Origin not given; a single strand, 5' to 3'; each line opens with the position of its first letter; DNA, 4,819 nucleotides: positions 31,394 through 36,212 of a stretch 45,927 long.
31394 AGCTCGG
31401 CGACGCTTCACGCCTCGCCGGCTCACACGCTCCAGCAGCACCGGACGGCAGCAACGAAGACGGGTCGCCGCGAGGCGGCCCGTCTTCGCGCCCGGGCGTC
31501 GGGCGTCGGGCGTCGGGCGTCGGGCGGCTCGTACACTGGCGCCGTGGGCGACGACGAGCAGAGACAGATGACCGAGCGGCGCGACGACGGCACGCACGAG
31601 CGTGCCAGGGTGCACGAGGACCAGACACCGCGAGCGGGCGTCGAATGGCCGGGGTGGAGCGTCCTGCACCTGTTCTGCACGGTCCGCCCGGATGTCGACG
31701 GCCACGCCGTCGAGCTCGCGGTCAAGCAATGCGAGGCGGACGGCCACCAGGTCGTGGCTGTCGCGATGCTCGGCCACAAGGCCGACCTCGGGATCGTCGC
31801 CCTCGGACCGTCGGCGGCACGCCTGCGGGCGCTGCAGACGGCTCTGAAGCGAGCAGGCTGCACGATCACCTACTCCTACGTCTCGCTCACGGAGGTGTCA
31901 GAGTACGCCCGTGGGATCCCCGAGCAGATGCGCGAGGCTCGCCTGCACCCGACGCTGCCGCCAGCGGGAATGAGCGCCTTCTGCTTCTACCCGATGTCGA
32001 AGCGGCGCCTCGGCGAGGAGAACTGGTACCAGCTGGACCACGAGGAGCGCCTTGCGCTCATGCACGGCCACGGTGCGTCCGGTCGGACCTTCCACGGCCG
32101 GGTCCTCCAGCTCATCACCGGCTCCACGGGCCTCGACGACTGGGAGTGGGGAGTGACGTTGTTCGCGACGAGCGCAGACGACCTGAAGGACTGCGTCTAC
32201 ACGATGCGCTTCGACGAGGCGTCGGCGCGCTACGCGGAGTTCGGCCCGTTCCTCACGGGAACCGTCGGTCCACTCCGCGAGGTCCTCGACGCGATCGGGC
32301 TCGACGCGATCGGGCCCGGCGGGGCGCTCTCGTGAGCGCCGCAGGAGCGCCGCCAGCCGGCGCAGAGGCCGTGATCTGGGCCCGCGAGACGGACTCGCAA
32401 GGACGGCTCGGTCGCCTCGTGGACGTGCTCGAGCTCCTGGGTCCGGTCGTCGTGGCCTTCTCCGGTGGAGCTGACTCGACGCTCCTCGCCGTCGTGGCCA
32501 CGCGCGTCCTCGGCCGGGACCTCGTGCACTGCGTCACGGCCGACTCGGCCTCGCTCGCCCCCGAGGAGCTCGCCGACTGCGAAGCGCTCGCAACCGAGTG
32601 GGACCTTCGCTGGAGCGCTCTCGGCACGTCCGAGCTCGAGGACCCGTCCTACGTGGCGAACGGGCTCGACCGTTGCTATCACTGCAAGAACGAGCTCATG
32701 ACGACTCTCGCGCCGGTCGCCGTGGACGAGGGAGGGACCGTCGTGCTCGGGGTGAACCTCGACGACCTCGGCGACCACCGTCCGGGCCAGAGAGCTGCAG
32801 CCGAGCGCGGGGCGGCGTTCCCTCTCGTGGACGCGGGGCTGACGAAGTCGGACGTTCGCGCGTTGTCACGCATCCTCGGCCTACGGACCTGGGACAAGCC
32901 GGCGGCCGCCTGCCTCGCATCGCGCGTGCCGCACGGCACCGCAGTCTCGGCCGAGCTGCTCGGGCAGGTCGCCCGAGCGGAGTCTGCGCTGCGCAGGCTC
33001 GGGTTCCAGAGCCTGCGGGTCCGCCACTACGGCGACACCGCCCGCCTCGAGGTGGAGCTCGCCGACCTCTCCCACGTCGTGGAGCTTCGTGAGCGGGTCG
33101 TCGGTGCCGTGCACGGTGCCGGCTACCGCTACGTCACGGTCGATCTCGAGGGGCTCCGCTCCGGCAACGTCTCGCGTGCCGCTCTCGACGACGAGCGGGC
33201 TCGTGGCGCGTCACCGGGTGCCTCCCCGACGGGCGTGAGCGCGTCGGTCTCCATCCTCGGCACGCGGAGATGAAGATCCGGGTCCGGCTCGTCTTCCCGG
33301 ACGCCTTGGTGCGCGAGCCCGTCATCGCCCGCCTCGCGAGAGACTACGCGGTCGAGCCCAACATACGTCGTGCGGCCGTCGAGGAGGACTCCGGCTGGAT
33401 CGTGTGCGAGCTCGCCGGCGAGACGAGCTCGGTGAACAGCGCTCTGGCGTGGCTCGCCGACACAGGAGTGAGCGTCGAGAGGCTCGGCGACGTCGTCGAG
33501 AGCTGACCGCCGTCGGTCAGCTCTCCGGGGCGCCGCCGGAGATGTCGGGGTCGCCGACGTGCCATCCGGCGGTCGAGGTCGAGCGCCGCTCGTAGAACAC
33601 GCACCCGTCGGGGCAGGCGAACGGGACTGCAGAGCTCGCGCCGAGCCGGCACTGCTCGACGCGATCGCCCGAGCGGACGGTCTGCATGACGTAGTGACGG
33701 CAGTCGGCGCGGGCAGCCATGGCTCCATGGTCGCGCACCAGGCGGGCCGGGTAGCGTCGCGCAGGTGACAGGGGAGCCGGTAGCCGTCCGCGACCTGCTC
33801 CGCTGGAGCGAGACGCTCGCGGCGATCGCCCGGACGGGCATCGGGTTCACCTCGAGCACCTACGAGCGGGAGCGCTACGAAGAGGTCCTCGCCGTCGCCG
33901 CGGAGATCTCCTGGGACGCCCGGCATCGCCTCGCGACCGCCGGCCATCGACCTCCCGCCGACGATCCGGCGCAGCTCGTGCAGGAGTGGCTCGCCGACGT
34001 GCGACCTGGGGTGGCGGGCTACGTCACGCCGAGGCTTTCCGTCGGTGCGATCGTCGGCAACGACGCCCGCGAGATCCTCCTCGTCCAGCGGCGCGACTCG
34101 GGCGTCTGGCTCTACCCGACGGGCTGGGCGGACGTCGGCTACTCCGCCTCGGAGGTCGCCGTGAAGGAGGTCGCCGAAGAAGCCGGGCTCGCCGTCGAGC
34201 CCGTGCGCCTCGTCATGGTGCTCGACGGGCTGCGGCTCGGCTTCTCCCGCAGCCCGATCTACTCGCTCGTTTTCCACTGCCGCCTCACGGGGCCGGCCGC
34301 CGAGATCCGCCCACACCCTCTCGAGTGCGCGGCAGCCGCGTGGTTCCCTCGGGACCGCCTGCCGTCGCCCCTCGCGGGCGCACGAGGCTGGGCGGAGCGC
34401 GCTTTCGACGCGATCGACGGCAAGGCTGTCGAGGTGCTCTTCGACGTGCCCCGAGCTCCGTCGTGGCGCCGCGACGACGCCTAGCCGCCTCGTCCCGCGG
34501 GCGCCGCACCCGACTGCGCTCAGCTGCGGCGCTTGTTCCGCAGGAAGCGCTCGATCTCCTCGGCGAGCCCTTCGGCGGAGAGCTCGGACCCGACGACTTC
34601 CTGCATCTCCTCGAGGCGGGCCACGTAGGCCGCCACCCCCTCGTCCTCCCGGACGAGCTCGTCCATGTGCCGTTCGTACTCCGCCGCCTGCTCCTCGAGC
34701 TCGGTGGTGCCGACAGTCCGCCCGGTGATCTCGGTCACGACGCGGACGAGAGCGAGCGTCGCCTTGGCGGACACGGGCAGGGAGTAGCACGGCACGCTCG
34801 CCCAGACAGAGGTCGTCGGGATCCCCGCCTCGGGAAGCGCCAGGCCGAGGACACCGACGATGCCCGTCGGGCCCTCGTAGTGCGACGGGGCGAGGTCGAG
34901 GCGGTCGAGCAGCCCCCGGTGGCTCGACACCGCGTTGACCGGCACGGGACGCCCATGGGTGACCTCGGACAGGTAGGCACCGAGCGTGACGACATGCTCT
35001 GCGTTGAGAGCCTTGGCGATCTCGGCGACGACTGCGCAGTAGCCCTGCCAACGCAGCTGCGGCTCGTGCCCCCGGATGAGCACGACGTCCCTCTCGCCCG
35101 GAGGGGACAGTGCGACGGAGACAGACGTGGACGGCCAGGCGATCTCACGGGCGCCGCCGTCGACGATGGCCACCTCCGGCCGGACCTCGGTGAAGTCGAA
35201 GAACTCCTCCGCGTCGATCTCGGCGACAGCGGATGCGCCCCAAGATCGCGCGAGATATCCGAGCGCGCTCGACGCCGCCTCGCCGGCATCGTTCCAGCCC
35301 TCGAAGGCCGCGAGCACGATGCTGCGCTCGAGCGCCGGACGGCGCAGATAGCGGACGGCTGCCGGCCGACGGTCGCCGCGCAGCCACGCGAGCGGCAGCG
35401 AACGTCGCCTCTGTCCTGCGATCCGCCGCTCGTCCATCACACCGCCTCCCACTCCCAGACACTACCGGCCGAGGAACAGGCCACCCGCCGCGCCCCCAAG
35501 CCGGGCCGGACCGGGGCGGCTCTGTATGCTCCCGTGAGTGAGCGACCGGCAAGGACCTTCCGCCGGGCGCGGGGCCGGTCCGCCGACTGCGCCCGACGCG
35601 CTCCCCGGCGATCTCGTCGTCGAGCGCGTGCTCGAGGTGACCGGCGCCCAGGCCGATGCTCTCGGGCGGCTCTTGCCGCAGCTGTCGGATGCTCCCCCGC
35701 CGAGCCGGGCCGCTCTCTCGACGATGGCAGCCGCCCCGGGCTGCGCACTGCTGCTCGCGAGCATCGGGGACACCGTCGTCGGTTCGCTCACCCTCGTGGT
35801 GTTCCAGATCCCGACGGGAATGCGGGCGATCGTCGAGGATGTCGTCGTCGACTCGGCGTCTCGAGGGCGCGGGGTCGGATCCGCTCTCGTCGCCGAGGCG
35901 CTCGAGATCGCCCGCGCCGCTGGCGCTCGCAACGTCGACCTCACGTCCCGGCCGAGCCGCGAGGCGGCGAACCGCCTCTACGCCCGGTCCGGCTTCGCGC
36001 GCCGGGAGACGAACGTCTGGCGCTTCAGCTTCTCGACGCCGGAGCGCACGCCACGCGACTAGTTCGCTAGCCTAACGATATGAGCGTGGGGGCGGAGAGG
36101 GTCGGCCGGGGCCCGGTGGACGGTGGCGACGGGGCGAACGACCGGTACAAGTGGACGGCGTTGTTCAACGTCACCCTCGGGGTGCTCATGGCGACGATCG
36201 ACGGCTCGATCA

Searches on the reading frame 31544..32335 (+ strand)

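Call 22: search_protein_families(library=pfam, proteins=[window:31544-32335:+], max_evalue=0.001)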
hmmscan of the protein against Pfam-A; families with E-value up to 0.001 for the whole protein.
window:31544-32335:+ (263 aa): 1 family
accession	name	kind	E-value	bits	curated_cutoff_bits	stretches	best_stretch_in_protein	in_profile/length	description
PF06778.18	Chlor_dismutase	-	2.1e-46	158.4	25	1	60-240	12-187/189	Chlorite dismutase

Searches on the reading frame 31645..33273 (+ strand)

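Call 22: search_protein_families(library=pfam, proteins=[window:31645-33273:+], max_evalue=0.001)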
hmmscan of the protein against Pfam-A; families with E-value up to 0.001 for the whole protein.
window:31645-33273:+ (542 aa): 1 family
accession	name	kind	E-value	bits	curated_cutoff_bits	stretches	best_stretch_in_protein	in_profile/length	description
PF02540.23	NAD_synthase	-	0.00021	20.9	21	1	268-322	21-75/242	NAD synthase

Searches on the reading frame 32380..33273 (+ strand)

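Call 67: search_protein_families(library=pfam, proteins=[window:32380-33273:+], max_evalue=0.01)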
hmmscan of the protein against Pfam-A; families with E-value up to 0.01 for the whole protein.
window:32380-33273:+ (297 aa): 1 family
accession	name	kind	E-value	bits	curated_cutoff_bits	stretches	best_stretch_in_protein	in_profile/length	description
PF02540.23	NAD_synthase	-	6.1e-05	22.7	21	1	23-77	21-75/242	NAD synthase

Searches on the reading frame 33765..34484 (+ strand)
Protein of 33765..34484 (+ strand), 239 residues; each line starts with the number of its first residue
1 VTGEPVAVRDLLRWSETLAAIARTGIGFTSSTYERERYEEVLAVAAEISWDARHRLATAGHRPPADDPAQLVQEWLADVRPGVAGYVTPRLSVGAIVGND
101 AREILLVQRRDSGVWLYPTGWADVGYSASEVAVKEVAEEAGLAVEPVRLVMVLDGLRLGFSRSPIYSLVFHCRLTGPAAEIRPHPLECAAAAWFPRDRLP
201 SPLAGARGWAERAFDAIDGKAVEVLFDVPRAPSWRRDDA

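Call 22: search_protein_families(library=pfam, proteins=[window:33765-34484:+], max_evalue=0.001)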
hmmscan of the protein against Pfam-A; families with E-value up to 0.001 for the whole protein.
window:33765-34484:+ (239 aa): 2 families
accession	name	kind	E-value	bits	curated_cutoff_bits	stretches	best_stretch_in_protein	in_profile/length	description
PF00293.34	NUDIX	-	1.8e-12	47.9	21.1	1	89-203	2-120/134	NUDIX domain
PF12535.13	Nudix_N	-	1.4e-08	34.7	27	1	10-48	2-40/56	Hydrolase of X-linked nucleoside diphosphate N terminal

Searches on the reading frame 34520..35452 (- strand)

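Call 22: search_protein_families(library=pfam, proteins=[window:34520-35452:-], max_evalue=0.001)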
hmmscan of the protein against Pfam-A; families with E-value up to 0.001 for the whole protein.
window:34520-35452:- (310 aa): 1 family
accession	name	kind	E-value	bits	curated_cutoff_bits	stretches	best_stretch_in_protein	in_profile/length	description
PF09754.15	PAC2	-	2.5e-53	181.5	25.8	1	49-267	1-215/215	PAC2 family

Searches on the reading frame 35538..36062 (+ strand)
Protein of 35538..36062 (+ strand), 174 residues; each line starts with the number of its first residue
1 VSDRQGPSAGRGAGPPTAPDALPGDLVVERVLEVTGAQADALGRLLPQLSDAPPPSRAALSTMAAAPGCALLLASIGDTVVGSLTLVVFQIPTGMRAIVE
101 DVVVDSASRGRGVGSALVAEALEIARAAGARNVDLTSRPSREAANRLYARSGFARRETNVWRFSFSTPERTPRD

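Call 23: search_protein_families(library=pfam, proteins=[window:35538-36062:+], max_evalue=0.001)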
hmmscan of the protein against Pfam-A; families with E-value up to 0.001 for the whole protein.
window:35538-36062:+ (174 aa): 4 families
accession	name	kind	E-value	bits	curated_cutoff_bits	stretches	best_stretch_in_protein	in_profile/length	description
PF00583.31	Acetyltransf_1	-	1.6e-15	57.8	20.7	1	64-153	28-116/116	Acetyltransferase (GNAT) family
PF13508.13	Acetyltransf_7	-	7.6e-11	42.7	27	1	70-154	4-83/84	Acetyltransferase (GNAT) domain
PF13673.13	Acetyltransf_10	-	7.6e-06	26.4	23.6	1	65-156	27-110/128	Acetyltransferase (GNAT) domain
PF14542.12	Acetyltransf_CG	-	1.1e-05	25.9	30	1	93-131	21-59/80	GCN5-related N-acetyl-transferase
